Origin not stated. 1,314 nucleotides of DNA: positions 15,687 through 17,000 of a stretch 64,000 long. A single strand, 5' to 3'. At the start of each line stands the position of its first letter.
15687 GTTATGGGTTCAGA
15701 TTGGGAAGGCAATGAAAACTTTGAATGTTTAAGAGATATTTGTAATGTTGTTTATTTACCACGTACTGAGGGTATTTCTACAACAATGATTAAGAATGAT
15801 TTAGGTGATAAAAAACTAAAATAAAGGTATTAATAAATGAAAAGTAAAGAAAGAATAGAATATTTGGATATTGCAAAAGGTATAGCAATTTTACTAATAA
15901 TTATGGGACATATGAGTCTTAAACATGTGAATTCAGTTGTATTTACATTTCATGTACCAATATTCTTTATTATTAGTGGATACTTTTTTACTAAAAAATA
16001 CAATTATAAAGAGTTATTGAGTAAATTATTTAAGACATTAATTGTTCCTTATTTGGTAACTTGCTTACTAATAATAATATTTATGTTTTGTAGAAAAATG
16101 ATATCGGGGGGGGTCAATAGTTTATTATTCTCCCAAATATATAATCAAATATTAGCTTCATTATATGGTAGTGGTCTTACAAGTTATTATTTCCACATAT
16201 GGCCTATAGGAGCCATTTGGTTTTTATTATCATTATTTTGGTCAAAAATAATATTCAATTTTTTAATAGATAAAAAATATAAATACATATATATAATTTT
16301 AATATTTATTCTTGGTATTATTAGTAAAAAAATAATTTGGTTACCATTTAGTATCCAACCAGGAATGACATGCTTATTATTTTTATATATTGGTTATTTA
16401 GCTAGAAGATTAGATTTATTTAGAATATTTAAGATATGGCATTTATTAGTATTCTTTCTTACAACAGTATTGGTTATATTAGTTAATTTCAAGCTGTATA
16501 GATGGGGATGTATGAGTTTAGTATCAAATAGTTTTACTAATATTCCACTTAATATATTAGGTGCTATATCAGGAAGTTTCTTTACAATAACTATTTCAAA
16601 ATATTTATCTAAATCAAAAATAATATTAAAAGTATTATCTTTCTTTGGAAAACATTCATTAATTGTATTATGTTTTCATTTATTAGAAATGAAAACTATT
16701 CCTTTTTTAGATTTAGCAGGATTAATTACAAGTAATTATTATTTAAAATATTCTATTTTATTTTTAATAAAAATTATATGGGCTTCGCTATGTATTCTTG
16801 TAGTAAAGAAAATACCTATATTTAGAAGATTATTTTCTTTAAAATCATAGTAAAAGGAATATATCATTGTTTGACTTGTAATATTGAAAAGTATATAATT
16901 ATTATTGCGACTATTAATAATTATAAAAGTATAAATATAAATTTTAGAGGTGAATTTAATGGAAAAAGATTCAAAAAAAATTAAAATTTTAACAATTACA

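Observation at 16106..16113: G8 homopolymeric tract inside an O-acyltransferase gene of the glycan locus: a candidate phase-variation switch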

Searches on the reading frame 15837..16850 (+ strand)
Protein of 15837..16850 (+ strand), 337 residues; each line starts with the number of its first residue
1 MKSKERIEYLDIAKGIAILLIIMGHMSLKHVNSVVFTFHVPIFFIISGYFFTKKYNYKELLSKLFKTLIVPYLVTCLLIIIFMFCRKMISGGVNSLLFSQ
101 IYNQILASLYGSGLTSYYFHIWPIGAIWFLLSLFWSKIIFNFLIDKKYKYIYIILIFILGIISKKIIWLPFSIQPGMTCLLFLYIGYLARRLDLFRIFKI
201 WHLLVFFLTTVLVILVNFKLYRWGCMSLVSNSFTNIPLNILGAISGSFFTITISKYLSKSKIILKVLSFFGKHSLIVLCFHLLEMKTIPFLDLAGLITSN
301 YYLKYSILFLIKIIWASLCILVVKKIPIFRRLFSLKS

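Call 5: search_protein_families(library=pfam, proteins=[window:15837-16850:+])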
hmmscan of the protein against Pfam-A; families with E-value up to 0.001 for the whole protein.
window:15837-16850:+ (337 aa): 1 family
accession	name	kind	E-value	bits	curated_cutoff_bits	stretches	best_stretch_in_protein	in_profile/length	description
PF01757.29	Acyl_transf_3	-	1.3e-22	80.8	31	1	8-320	2-320/326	Acyltransferase domain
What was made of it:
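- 15837..16850 (+): Membrane O-acyltransferase gene (Acyl_transf_3 only, 337 aa, no fused SGNH domain). The tract lies in the variable loop just after the third hydrophobic segment. Pfam PF01757, E 1.3e-22 (call 5).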

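Call 7: find_homologous_proteins(query=window:15837-16850:+)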
Query window:15837-16850:+ (337 aa): 499 proteins with E <= 0.001 among 4751 candidates; the best 120 are listed.
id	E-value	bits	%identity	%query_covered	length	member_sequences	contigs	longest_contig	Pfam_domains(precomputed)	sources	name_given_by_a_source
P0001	1.8e-68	250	42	100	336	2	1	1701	PF01757.29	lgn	-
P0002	1.7e-67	247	38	85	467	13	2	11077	PF01757.29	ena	-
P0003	2.2e-67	246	37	85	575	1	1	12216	PF01757.29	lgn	-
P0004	4.4e-62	229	39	100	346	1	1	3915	PF01757.29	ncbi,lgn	ncbi:acyltransferase family protein [Faecalimonas sp.]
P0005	1.9e-61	227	40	99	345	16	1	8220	PF01757.29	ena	-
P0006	6.8e-60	222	40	99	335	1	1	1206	PF01757.29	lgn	-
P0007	7.5e-60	222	38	99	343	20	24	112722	PF01757.29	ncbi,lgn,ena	-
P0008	1.0e-59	221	42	99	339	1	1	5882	PF01757.29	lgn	-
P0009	4.0e-59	219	37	99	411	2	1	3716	PF01757.29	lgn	-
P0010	1.0e-58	218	39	100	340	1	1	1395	PF01757.29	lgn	-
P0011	1.0e-57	215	38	99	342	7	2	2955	PF01757.29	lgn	-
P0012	1.1e-57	215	37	99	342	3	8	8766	PF01757.29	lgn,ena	-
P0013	1.5e-57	214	38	99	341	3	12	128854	PF01757.29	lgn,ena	-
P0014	1.6e-57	214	38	99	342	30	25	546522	PF01757.29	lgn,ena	-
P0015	2.1e-57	214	38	99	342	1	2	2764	PF01757.29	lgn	-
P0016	5.1e-57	212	38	100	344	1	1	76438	PF01757.29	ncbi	-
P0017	2.2e-56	210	38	99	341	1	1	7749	PF01757.29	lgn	-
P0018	2.5e-56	210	39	99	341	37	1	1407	PF01757.29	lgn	-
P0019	6.2e-56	209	38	99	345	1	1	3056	PF01757.29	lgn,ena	-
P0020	6.6e-56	209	38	99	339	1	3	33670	PF01757.29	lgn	-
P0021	7.0e-56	209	39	98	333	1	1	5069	PF01757.29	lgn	-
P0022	7.1e-56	209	37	99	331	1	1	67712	PF01757.29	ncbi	-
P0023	7.3e-56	209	39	98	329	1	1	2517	PF01757.29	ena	-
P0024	2.1e-55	207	38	99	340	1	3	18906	PF01757.29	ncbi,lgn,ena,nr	ncbi:MAG: acyltransferase family protein [Actinomycetaceae bacterium]|nr:acyltransferase family prot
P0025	2.3e-55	207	37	99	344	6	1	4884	PF01757.29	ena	-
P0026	5.1e-55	206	38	99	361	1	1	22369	PF01757.29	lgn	-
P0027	5.5e-55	206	39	99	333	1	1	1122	PF01757.29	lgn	-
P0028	5.8e-55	206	37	97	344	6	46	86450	PF01757.29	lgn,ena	-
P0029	1.2e-54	205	36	99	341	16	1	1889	PF01757.29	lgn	-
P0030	2.9e-54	203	36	99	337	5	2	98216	PF01757.29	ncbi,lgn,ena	-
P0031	3.8e-54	203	35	99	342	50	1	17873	PF01757.29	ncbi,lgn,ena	-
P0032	4.5e-54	203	37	99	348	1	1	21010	PF01757.29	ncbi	-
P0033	5.1e-54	202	39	99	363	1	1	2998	PF01757.29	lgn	-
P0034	6.8e-54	202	36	99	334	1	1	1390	PF01757.29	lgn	-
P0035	8.9e-54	202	37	99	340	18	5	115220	PF01757.29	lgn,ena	-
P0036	1.2e-53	201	36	95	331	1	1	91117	PF01757.29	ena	-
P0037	1.4e-53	201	38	99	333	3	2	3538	PF01757.29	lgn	-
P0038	1.5e-53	201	36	99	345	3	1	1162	PF01757.29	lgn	-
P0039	2.7e-53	200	35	98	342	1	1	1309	PF01757.29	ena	-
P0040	2.9e-53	200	36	99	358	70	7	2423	PF01757.29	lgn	-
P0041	3.6e-53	200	41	88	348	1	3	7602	PF01757.29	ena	-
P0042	4.0e-53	200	40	85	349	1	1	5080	PF01757.29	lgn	-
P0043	6.0e-53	199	35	99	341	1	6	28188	PF01757.29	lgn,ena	-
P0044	7.1e-53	199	41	87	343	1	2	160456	PF01757.29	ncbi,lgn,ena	-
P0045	1.1e-52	198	37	96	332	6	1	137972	PF01757.29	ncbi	ncbi:MAG: acyltransferase family protein [Candidatus Coprovivens sp.]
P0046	1.1e-52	198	39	97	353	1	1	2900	PF01757.29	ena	-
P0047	2.6e-52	197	41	88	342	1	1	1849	PF01757.29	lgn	-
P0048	2.7e-52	197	36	99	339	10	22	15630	PF01757.29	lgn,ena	-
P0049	3.9e-52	196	36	100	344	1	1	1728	PF01757.29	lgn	-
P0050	5.4e-52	196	42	85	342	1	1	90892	PF01757.29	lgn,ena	-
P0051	7.8e-52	195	38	99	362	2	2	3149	PF01757.29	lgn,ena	-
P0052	9.5e-52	195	40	86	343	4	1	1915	PF01757.29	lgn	-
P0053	3.6e-51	193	40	89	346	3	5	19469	PF01757.29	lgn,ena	-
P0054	3.9e-51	193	39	85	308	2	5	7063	PF01757.29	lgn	-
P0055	4.0e-51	193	36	99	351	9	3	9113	PF01757.29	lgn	-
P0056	4.5e-51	193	40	88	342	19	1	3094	PF01757.29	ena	-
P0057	4.7e-51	193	39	85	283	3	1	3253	PF01757.29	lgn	-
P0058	5.8e-51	192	40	87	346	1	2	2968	PF01757.29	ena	-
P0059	5.9e-51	192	40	96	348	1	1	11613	PF01757.29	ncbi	-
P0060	6.2e-51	192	39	97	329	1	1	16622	PF01757.29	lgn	-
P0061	7.0e-51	192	38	95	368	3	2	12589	PF01757.29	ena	-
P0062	7.1e-51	192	36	99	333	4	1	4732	PF01757.29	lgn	-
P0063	7.1e-51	192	38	100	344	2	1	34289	PF01757.29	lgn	-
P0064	7.3e-51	192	40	88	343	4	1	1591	PF01757.29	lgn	-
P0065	7.5e-51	192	38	85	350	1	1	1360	PF01757.29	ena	-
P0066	1.3e-50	191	40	85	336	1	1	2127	PF01757.29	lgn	-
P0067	1.6e-50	191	40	85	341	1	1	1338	PF01757.29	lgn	-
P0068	1.7e-50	191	40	88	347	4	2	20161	PF01757.29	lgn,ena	-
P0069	1.8e-50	191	36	99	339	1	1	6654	PF01757.29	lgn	-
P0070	2.0e-50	191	39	92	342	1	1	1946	PF01757.29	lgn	-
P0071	2.5e-50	190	36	99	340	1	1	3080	PF01757.29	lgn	-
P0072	2.7e-50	190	38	93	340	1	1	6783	PF01757.29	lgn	-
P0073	2.7e-50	190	37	99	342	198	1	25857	PF01757.29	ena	-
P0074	3.0e-50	190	34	99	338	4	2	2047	PF01757.29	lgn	-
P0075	3.0e-50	190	38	91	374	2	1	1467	PF01757.29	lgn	-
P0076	3.2e-50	190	41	85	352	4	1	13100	PF01757.29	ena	-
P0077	6.2e-50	189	34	100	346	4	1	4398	PF01757.29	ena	-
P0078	7.5e-50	189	39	85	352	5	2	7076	PF01757.29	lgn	-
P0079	7.8e-50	189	38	87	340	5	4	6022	PF01757.29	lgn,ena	-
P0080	1.2e-49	188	39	96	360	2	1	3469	PF01757.29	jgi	-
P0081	1.3e-49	188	38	87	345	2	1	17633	PF01757.29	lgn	-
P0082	1.4e-49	188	37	99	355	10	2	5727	PF01757.29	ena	-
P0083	2.0e-49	187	35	100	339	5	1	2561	PF01757.29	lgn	-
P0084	2.3e-49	187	38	92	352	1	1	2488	PF01757.29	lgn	-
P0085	2.4e-49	187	43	85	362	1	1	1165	PF01757.29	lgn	-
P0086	2.4e-49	187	37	86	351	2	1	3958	PF01757.29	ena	-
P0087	3.0e-49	187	40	89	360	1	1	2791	PF01757.29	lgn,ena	-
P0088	3.5e-49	187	39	94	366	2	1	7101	PF01757.29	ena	-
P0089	4.4e-49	186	35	99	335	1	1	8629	PF01757.29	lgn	-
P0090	5.1e-49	186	39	89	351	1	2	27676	PF01757.29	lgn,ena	-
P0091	6.0e-49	186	38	91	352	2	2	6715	PF01757.29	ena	-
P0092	6.3e-49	186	36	99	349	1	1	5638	PF01757.29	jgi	-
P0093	6.5e-49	186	42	86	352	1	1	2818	PF01757.29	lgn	-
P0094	6.9e-49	186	40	85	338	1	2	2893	PF01757.29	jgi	-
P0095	7.5e-49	185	38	100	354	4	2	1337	PF01757.29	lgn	-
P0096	7.7e-49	185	39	95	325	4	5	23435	PF01757.29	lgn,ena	-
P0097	9.8e-49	185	35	96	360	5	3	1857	PF01757.29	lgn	-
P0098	1.1e-48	185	37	85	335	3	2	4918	PF01757.29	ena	-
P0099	1.2e-48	185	38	86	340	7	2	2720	PF01757.29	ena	-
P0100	1.3e-48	185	38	85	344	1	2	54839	PF01757.29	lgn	-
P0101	1.4e-48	185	36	99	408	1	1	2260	PF01757.29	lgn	-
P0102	2.0e-48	184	37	99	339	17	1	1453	PF01757.29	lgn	-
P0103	2.0e-48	184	36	99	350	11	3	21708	PF01757.29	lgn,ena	-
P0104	2.1e-48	184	37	99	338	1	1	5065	PF01757.29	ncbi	-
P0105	2.1e-48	184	40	93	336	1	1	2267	PF01757.29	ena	-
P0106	2.8e-48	184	32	100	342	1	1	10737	PF01757.29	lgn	-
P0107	3.0e-48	184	38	99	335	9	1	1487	PF01757.29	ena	-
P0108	3.6e-48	183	34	100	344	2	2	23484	PF01757.29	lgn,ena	-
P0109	3.8e-48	183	38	99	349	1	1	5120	PF01757.29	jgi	jgi:fucose 4-O-acetylase-like acetyltransferase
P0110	3.9e-48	183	38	85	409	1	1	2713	PF01757.29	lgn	-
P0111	4.4e-48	183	38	87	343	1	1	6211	PF01757.29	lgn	-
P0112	4.7e-48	183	36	100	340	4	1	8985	PF01757.29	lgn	-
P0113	4.8e-48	183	36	99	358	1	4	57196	PF01757.29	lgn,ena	-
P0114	7.2e-48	182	35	99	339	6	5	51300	PF01757.29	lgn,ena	-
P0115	8.4e-48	182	36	85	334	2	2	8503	PF01757.29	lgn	-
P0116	8.9e-48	182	34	98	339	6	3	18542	PF01757.29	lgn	-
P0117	1.1e-47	182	35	93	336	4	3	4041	PF01757.29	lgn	-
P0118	1.2e-47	182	37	85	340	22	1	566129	PF01757.29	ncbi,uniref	ncbi:MAG: acyltransferase family protein [Faecalimonas umbilicata]|uniref:acyltransferase family pro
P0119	2.3e-47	181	36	99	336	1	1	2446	PF01757.29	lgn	-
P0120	3.1e-47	180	37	90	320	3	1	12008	PF01757.29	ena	-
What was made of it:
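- No ortholog with more than 42% identity exists in the databases searched (call 7), so conservation of this particular tract cannot be tested.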

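Call 8: find_encoding_contigs(protein=window:15837-16850:+, flank=5000, max_places=10)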
Protein window:15837-16850:+ (337 aa): 9 contigs read that carry it; 2 places shown.
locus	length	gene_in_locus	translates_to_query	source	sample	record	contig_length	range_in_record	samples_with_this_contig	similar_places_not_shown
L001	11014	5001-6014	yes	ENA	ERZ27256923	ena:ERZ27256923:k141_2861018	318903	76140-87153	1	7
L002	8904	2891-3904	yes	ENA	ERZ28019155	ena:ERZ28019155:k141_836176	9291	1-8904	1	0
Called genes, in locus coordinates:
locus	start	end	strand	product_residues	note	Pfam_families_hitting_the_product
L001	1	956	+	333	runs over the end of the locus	PF13641:Glyco_tranf_2_3, PF00535:Glycos_transf_2, PF10111:Glyco_tranf_2_2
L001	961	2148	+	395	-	PF04932:Wzy_C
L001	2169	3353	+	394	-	PF04464:Glyphos_transf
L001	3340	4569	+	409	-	PF01943:Polysacc_synt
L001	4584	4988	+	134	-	PF01467:CTP_transf_like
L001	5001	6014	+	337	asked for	PF01757:Acyl_transf_3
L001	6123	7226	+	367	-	PF13439:Glyco_transf_4, PF00534:Glycos_transf_1, PF13692:Glyco_trans_1_4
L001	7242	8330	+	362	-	PF00534:Glycos_transf_1, PF13692:Glyco_trans_1_4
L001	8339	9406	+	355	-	PF26334:Gtf3_N, PF26337:Gtf3_C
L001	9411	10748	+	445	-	PF04932:Wzy_C (weak)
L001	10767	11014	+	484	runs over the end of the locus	PF01943:Polysacc_synt, PF13440:Polysacc_synt_3, PF03023:MurJ, PF01554:MatE (weak)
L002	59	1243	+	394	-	PF04464:Glyphos_transf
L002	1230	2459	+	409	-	PF01943:Polysacc_synt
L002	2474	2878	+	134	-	PF01467:CTP_transf_like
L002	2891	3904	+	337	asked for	PF01757:Acyl_transf_3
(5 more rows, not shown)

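Call 16: find_related_loci(query=window:15837-16850:+, collection=genome_contigs, flank=10000)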
Query window:15837-16850:+ (337 aa) in genome_contigs; peptide patterns used: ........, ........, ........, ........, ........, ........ (x = any residue, [..] = any of these).
246 stretches matched a pattern, but none encodes a relative of the query by tblastn (E <= 1e-3).
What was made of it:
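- Tried and rejected: A search of the GTDB species genomes found none (call 16), and the protein database holds nothing above 42% identity (call 7).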

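Call 23: list_cluster_members(proteins=[window:15837-16847:+, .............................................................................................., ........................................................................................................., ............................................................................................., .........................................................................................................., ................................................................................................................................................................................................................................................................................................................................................, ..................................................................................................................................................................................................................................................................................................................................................])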
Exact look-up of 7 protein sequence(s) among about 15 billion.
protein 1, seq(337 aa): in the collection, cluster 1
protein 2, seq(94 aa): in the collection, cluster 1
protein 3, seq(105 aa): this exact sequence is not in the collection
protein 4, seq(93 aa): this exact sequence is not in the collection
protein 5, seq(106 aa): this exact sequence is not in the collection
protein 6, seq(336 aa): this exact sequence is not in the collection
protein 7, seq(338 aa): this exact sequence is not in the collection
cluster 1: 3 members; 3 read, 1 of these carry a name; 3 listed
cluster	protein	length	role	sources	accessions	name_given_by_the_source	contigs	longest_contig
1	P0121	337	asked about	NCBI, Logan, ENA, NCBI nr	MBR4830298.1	MAG: acyltransferase family protein [Bacilli bacterium] | acyltransferase family protein [Bacilli bacterium]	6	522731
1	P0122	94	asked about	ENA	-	-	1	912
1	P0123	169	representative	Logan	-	-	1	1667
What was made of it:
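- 15837..16850 (+): NCBI names the same protein MBR4830298.1 'acyltransferase family protein [Bacilli bacterium]' (call 23).
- It finds no G5, G6, G7, G10 or G11 products (call 23).
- Tried and rejected: Look-ups of predicted G5, G6, G7, G10 and G11 products were all absent (call 23).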

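Call 47: find_related_loci(query=A1, collection=metagenome_contigs, flank=6000)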
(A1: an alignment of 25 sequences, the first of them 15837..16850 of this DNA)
Query A1 (337 aa) in metagenome_contigs; peptide patterns used: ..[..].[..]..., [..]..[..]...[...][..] (x = any residue, [..] = any of these).
600 stretches matched a pattern (row limit reached: there are more); 147 encode a relative of the query (tblastn E <= 1e-3); the best 80 are kept; 80 distinct loci.
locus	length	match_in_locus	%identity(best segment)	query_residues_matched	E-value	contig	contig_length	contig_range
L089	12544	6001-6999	37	2-336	1e-61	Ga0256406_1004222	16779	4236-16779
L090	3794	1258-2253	37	1-336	6e-60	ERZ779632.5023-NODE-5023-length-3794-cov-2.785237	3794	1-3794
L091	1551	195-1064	40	3-297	4e-62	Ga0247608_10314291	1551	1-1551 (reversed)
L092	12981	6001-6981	39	4-330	5e-65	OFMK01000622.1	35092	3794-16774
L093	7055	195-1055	37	2-290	2e-55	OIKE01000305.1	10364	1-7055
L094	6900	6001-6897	38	4-299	8e-54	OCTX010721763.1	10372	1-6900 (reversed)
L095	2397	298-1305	34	6-330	4e-54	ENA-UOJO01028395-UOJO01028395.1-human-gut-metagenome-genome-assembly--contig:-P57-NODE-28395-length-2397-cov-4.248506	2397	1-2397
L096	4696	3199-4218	37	4-337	3e-53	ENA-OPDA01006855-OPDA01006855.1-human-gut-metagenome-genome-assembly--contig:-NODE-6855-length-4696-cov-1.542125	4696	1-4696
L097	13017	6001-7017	34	4-337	7e-51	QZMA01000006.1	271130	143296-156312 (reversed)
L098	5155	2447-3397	40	4-324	8e-51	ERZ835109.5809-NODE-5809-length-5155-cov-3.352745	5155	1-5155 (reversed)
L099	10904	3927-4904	32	4-334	2e-50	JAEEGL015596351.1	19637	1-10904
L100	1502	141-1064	37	5-314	6e-51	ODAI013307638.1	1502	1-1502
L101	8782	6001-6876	34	5-290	3e-49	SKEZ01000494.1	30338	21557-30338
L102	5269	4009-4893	35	2-290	6e-49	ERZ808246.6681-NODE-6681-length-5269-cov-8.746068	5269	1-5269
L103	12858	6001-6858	36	5-284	6e-49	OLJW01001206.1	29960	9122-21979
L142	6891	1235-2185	36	6-334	5e-42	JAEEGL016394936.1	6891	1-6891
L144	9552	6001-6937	36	6-316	1e-41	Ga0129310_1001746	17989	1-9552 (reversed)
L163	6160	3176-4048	31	5-290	2e-39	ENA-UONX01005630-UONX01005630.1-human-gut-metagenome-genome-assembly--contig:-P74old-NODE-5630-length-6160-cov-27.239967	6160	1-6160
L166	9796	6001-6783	31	5-259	4e-36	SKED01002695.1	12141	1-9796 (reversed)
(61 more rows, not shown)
